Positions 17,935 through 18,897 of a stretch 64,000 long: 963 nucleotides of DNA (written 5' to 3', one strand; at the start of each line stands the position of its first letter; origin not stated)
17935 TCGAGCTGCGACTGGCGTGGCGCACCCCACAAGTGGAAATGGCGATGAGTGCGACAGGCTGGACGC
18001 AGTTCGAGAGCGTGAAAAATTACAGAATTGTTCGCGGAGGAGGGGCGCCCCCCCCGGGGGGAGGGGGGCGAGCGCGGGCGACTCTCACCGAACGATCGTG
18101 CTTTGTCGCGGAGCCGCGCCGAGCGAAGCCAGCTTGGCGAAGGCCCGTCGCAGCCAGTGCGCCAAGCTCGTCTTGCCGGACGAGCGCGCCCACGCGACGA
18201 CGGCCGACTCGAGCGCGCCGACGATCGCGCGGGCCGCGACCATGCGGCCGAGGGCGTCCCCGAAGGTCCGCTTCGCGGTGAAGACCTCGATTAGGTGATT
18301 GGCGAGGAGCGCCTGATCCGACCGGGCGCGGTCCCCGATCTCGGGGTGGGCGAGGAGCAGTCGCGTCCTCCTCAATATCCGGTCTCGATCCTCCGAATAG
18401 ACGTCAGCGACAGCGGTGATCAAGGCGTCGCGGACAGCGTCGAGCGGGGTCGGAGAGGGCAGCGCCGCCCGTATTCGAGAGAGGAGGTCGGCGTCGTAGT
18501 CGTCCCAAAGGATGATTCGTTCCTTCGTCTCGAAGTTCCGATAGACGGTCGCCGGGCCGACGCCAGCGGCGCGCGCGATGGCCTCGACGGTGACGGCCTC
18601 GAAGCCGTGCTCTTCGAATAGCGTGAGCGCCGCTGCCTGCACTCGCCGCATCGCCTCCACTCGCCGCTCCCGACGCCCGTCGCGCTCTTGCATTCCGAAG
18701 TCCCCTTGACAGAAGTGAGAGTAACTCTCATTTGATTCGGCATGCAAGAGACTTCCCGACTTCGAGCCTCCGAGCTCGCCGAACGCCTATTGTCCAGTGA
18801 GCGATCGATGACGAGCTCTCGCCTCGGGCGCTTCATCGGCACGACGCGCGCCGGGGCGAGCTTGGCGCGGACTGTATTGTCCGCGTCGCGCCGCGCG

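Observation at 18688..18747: tetR and ABC1-kinase start codons embedded in the arms of a nested palindrome; 48-bp intergenic region with a perfect TTGACA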

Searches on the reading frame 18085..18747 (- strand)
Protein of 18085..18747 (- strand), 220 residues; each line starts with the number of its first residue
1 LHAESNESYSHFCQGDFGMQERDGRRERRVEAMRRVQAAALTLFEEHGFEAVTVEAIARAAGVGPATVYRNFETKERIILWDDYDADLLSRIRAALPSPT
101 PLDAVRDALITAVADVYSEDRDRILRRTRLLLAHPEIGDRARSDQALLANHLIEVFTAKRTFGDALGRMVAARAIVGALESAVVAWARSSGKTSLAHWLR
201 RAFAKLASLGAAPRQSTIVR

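Call 3: search_protein_families(library=pfam, proteins=[window:18085-18693:-])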
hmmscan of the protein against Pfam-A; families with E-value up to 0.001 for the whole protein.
window:18085-18693:- (202 aa): 2 families
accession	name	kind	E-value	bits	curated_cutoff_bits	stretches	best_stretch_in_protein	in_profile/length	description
PF00440.29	TetR_N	-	2.7e-15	56.3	24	1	20-61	3-44/47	Bacterial regulatory proteins, tetR family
PF17754.6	TetR_C_14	-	2.7e-09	37.3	22.7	1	83-190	3-109/112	MftR C-terminal domain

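Call 7: find_homologous_proteins(query=window:18085-18747:-)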
Query window:18085-18747:- (220 aa): 133 proteins with E <= 0.001 among 5740 candidates; the best 120 are listed.
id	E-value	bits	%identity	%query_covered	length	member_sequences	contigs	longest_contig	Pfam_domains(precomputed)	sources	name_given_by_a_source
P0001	1.5e-111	389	100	85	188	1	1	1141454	PF00440.30,PF17754.7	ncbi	ncbi:MAG: helix-turn-helix domain-containing protein [Polyangiaceae bacterium]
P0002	3.2e-84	299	75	88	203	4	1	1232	PF00440.30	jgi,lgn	jgi:AcrR family transcriptional regulator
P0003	7.3e-82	292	75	81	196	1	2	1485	PF00440.30,PF17754.7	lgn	-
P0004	8.9e-81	288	74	81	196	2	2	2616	PF00440.30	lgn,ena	-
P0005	2.6e-73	264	72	84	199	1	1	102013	PF00440.30,PF17754.7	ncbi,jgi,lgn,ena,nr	ncbi:MAG: TetR family transcriptional regulator [Myxococcales bacterium]|nr:TetR family transcriptio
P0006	7.0e-61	223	58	95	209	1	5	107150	PF00440.30,PF17754.7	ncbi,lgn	-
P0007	5.3e-59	217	61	85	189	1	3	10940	PF00440.30,PF17754.7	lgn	-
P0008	6.7e-58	214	60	85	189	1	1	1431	PF00440.30,PF17754.7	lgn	-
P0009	1.3e-53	199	60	81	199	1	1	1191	PF00440.30,PF17754.7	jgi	-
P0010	1.6e-53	199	60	80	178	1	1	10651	PF00440.30,PF17754.7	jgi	jgi:AcrR family transcriptional regulator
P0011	7.3e-46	174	52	85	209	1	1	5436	PF00440.30,PF17754.7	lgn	-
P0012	3.6e-45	172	53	85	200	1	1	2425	PF00440.30,PF17754.7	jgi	jgi:AcrR family transcriptional regulator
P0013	5.9e-45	171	53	85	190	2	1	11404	PF00440.30,PF17754.7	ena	-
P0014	3.3e-44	169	48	88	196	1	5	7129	PF00440.30,PF17754.7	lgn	-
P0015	5.8e-44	168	51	86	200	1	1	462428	PF00440.30,PF17754.7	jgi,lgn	jgi:AcrR family transcriptional regulator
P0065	1.7e-34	137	45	85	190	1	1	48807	PF00440.30,PF17754.7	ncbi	-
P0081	5.6e-30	122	47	84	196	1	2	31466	PF00440.30,PF17754.7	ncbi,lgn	ncbi:MAG: helix-turn-helix domain-containing protein [Devosia sp.]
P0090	1.5e-26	111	38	85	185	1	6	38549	PF00440.30,PF17754.7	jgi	jgi:AcrR family transcriptional regulator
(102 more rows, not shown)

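Call 14: find_encoding_contigs(protein=P0005, flank=3000, max_places=3)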
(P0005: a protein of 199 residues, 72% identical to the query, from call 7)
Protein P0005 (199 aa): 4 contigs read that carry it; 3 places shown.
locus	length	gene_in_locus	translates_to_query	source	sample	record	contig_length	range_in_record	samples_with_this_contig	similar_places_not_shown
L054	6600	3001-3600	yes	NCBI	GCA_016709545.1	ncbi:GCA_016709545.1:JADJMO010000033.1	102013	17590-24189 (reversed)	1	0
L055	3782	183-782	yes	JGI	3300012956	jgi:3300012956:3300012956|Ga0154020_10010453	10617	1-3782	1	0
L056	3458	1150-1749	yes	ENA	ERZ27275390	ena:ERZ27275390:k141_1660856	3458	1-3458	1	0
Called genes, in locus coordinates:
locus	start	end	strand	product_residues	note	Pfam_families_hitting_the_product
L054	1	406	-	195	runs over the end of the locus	-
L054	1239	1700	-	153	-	-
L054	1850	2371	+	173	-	-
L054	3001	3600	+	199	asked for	PF00440:TetR_N, PF17754:TetR_C_14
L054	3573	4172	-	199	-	-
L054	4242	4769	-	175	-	PF13302:Acetyltransf_3, PF00583:Acetyltransf_1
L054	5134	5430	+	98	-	-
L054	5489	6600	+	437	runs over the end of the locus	PF22807:TrAA12 (faint), PF06739:SBBP (weak), PF23414:Beta-prop_EML_2 (faint), PF06739:SBBP (weak)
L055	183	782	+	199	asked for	PF00440:TetR_N, PF17754:TetR_C_14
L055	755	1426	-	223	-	-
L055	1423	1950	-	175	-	PF13302:Acetyltransf_3, PF00583:Acetyltransf_1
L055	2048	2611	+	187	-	-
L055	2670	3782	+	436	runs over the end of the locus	PF06739:SBBP (weak), PF23414:Beta-prop_EML_2 (faint), PF13360:PQQ_2 (weak), PF13946:DUF4214 (faint), PF06739:SBBP (weak)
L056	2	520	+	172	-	?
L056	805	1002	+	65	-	-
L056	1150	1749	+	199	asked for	PF00440:TetR_N, PF17754:TetR_C_14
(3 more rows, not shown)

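Call 15: find_encoding_contigs(protein=P0004, flank=3000, max_places=3)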
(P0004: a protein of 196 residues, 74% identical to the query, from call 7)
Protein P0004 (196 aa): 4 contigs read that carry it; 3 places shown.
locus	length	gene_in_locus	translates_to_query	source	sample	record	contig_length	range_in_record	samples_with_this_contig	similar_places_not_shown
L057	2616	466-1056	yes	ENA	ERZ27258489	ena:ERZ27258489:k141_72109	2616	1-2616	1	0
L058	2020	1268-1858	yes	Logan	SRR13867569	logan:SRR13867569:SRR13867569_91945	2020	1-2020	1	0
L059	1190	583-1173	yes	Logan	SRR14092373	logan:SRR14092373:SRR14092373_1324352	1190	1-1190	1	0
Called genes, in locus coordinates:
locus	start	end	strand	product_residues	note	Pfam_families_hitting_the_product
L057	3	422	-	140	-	?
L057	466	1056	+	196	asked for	PF00440:TetR_N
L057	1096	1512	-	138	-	-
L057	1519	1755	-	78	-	-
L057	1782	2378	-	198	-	-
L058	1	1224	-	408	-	?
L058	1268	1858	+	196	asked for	PF00440:TetR_N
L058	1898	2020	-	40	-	?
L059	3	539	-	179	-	?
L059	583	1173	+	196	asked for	PF00440:TetR_N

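Call 16: find_encoding_contigs(protein=P0002, flank=3000, max_places=3)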
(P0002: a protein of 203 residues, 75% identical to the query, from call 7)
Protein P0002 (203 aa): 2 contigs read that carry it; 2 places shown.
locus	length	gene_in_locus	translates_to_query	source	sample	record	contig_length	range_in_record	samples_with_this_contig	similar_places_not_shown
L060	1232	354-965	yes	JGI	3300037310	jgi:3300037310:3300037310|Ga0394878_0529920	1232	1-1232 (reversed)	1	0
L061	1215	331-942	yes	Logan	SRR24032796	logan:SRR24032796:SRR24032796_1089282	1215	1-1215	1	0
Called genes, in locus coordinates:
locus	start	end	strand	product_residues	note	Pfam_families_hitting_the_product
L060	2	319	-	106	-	?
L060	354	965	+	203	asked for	PF00440:TetR_N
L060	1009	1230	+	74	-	?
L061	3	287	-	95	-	?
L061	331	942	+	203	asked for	PF00440:TetR_N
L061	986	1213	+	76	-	?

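Call 17: find_encoding_contigs(protein=P0003, flank=3000, max_places=3)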
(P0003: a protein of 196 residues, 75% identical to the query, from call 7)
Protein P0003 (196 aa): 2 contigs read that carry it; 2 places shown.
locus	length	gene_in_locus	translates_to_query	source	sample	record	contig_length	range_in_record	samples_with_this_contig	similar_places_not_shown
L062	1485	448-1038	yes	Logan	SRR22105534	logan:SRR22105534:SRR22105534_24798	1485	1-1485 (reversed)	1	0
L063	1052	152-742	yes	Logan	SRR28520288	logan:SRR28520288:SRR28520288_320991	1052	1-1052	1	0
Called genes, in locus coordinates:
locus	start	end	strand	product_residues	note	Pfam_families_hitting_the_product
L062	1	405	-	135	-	?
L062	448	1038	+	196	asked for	PF00440:TetR_N, PF17754:TetR_C_14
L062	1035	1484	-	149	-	?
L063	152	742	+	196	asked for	PF00440:TetR_N, PF17754:TetR_C_14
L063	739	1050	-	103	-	?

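Call 20: search_solved_structures(query=window:18085-18693:-, max_evalue=0.001)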
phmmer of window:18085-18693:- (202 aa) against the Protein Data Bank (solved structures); distinct sequences matched with E-value up to 0.001: 56.
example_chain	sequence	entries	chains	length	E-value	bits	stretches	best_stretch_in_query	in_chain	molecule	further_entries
2of7_A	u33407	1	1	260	1.6e-17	66.9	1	4-190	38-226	Putative tetR-family transcriptional regulator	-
8x0a_A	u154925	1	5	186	1.7e-11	47.3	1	18-185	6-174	Putative mycofactocin biosynthesis transcriptional regulator MftR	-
2dg7_A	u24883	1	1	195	2.8e-11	46.6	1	14-179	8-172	putative transcriptional regulator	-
2rae_A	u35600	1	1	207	8e-10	41.9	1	5-104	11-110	Transcriptional regulator, AcrR family protein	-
9b7y_A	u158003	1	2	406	4.2e-09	39.5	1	9-95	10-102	Transcriptional repressor Mce3R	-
7w2o_C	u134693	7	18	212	5.7e-08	35.8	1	11-74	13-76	Probable transcriptional regulator | TetR family transcriptional regulator | Putative transcriptional regulator, TetR family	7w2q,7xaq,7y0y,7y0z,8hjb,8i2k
2fq4_A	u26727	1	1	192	7.8e-08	35.4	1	2-95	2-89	Transcriptional regulator, TetR family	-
4g12_A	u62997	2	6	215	2.4e-07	33.8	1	9-193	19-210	Probable transcriptional regulatory protein (Probably TETR-FAMILY)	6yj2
6yl2_B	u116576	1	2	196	5.3e-07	32.7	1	17-194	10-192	Probable transcriptional regulatory protein (Probably TetR-family)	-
2q24_A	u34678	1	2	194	5.8e-07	32.5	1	10-62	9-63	Putative tetR family transcriptional regulator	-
5gpa_A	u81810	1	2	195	6.5e-07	32.4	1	19-178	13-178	Transcriptional regulator (TetR/AcrR family)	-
5gp9_A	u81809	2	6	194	6.8e-07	32.3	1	19-178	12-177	Transcriptional regulator (TetR/AcrR family)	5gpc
4jl3_A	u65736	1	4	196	3.3e-06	30.1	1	5-174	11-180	Transcriptional regulator, TetR family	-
5ovy_B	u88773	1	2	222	5e-06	29.5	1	14-62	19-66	Putative transcriptional regulator, TetR family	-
2gen_A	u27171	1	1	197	5.2e-06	29.4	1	17-170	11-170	probable transcriptional regulator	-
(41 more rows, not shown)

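Call 28: find_related_loci(query=window:18085-18693:-, collection=metagenome_contigs, flank=2500)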
Query window:18085-18693:- (202 aa) in metagenome_contigs; peptide patterns used: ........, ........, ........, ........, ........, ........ (x = any residue, [..] = any of these).
600 stretches matched a pattern (row limit reached: there are more); 16 encode a relative of the query (tblastn E <= 1e-3); 16 distinct loci.
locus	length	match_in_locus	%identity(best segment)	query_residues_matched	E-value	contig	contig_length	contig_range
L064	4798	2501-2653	55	17-67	3e-12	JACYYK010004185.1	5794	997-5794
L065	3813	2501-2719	44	6-75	2e-10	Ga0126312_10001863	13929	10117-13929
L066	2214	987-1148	56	10-61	2e-10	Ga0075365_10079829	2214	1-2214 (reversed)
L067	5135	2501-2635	51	17-61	3e-9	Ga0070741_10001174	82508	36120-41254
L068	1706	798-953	42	10-61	3e-8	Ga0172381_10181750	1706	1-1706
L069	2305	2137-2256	48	21-60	3e-8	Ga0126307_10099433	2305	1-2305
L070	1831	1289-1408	48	21-60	5e-8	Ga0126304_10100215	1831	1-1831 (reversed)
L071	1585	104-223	48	21-60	5e-8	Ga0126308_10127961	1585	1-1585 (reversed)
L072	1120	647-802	40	10-61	4e-7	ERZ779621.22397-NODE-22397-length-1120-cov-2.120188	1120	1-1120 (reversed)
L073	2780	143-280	37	17-62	4e-7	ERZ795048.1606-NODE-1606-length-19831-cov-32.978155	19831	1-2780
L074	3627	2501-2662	43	17-67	1e-6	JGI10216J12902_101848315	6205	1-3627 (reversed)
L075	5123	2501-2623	44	21-61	1e-6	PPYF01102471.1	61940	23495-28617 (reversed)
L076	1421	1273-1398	43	21-62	1e-6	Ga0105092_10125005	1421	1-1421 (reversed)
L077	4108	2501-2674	34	4-61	3e-6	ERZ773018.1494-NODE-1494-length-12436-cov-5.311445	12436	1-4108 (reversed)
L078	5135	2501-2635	38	17-61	4e-6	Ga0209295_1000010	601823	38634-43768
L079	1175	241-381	38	16-62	7e-6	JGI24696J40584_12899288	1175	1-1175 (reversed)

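Call 29: find_encoding_contigs(protein=P0007, flank=2500, max_places=3)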
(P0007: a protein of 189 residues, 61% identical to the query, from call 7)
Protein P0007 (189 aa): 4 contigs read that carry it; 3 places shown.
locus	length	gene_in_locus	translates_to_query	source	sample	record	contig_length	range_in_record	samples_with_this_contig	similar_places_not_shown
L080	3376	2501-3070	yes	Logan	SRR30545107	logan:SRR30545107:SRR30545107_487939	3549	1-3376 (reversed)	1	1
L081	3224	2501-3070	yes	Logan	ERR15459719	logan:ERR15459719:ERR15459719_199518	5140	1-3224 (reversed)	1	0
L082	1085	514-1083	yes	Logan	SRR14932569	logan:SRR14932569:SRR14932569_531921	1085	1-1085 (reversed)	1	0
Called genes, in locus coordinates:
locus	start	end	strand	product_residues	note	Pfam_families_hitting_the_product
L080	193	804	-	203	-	-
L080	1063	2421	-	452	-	PF03109:ABC1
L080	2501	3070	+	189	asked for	PF00440:TetR_N, PF17754:TetR_C_14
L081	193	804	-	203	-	-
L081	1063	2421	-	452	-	PF03109:ABC1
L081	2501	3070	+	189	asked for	PF00440:TetR_N, PF17754:TetR_C_14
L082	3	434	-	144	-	?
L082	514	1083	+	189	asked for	PF00440:TetR_N, PF17754:TetR_C_14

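Call 30: find_encoding_contigs(protein=P0010, flank=2500, max_places=3)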
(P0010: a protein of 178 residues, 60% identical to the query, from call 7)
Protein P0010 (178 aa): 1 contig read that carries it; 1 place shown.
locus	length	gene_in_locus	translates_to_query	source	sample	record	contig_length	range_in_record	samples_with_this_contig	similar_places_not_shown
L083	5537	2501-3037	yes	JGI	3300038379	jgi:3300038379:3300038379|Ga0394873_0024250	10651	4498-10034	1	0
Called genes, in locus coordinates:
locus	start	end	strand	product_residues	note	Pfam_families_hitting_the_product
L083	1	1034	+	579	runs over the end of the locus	PF00515:TPR_1 (faint), PF07719:TPR_2 (faint), PF13432:TPR_16 (faint), PF17874:TPR_MalT (faint), PF13424:TPR_12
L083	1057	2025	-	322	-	PF03109:ABC1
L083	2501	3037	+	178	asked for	PF00440:TetR_N, PF17754:TetR_C_14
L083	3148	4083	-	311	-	PF03372:Exo_endo_phos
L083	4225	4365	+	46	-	-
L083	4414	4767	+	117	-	-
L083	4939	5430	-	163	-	PF00254:FKBP_C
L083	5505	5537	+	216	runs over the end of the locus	?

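Call 31: find_encoding_contigs(protein=P0008, flank=2500, max_places=3)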
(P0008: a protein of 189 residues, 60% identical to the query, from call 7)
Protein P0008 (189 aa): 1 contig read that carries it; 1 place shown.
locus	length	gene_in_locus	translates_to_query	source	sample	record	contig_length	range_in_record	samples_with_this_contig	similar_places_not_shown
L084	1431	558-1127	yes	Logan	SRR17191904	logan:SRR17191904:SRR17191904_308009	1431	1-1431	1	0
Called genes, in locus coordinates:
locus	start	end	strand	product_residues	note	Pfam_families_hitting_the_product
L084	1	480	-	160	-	?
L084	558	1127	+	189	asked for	PF00440:TetR_N, PF17754:TetR_C_14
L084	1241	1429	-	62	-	?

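Call 32: find_encoding_contigs(protein=P0009, flank=2500, max_places=3)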
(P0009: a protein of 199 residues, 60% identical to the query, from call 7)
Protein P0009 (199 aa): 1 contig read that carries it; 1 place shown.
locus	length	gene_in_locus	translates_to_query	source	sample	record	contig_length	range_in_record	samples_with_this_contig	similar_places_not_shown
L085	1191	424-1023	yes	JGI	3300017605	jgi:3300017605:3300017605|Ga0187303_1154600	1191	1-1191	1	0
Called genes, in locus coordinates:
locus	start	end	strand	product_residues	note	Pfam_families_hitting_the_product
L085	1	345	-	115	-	?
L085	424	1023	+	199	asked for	PF00440:TetR_N, PF17754:TetR_C_14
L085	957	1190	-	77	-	?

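Call 34: find_encoding_contigs(protein=P0081, flank=3000, max_places=2)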
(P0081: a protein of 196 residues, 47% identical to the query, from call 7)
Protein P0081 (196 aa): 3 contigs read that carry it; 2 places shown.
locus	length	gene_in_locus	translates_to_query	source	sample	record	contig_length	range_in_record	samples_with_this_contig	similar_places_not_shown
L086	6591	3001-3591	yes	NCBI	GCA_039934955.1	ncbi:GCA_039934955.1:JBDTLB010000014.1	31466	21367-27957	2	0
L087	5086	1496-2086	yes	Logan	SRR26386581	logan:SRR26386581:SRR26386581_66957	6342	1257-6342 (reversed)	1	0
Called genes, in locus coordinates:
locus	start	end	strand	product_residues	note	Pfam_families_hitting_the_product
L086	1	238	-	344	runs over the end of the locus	-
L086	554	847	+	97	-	-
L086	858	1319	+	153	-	-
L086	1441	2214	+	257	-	PF00376:MerR, PF13411:MerR_1, PF07739:TipAS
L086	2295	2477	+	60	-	PF05532:CsbD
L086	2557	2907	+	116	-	PF06993:DUF1304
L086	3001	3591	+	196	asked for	PF00440:TetR_N, PF17754:TetR_C_14 (weak)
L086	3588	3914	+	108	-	-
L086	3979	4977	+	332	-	-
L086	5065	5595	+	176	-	PF01035:DNA_binding_1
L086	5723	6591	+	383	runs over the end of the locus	PF01937:ARMT1-like_dom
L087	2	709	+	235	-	?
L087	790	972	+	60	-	PF05532:CsbD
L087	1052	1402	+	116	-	PF06993:DUF1304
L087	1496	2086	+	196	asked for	PF00440:TetR_N, PF17754:TetR_C_14 (weak)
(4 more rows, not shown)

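Call 35: find_encoding_contigs(protein=P0090, flank=3000, max_places=2)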
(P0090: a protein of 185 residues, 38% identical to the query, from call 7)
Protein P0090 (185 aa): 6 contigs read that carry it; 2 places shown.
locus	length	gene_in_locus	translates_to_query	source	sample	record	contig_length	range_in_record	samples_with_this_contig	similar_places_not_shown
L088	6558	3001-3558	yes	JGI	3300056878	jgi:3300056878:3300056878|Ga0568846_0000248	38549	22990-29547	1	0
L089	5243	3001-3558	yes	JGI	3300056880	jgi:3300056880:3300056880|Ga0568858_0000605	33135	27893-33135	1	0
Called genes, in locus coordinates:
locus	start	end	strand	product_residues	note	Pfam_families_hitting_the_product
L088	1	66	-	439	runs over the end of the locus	PF02771:Acyl-CoA_dh_N, PF02770:Acyl-CoA_dh_M, PF00441:Acyl-CoA_dh_1, PF08028:Acyl-CoA_dh_2, PF22924:ACOX_C_alpha1 (weak)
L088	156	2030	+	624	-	PF19291:TREH_N, PF00723:Glyco_hydro_15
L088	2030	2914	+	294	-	PF07885:Ion_trans_2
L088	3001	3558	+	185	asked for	PF00440:TetR_N, PF17754:TetR_C_14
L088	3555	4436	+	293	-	PF00005:ABC_tran, PF13304:AAA_21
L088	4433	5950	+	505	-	PF24686:FLQE3_permease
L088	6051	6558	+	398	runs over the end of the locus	PF00994:MoCF_biosynth, PF02464:CinA (faint), PF18146:CinA_KH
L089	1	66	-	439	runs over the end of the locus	PF02771:Acyl-CoA_dh_N, PF02770:Acyl-CoA_dh_M, PF00441:Acyl-CoA_dh_1, PF08028:Acyl-CoA_dh_2, PF22924:ACOX_C_alpha1 (weak)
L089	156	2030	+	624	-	PF19291:TREH_N, PF00723:Glyco_hydro_15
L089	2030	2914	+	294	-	PF07885:Ion_trans_2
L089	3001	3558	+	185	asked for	PF00440:TetR_N, PF17754:TetR_C_14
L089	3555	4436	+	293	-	PF00005:ABC_tran, PF13304:AAA_21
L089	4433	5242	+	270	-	?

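Call 36: find_encoding_contigs(protein=P0065, flank=3000, max_places=2)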
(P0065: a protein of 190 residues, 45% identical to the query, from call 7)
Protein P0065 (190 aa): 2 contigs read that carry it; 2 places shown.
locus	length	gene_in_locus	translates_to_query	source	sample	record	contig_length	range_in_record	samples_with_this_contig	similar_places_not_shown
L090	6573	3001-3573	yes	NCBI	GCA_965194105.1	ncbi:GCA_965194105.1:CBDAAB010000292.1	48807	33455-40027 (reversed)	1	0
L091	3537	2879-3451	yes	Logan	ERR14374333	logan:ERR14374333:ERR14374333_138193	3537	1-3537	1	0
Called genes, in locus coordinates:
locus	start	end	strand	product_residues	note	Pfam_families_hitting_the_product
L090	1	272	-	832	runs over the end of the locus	PF02518:HATPase_c, PF00204:DNA_gyraseB, PF01751:Toprim, PF18053:GyrB_insert, PF00986:DNA_gyraseB_C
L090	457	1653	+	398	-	-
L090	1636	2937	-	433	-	PF03109:ABC1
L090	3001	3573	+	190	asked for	PF00440:TetR_N, PF17754:TetR_C_14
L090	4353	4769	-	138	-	PF13911:AhpC-TSA_2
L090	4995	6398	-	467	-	PF11617:Cu-binding_MopE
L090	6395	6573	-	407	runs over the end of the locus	PF11617:Cu-binding_MopE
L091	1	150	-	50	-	?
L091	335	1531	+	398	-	-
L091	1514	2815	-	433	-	PF03109:ABC1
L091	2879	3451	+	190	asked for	PF00440:TetR_N, PF17754:TetR_C_14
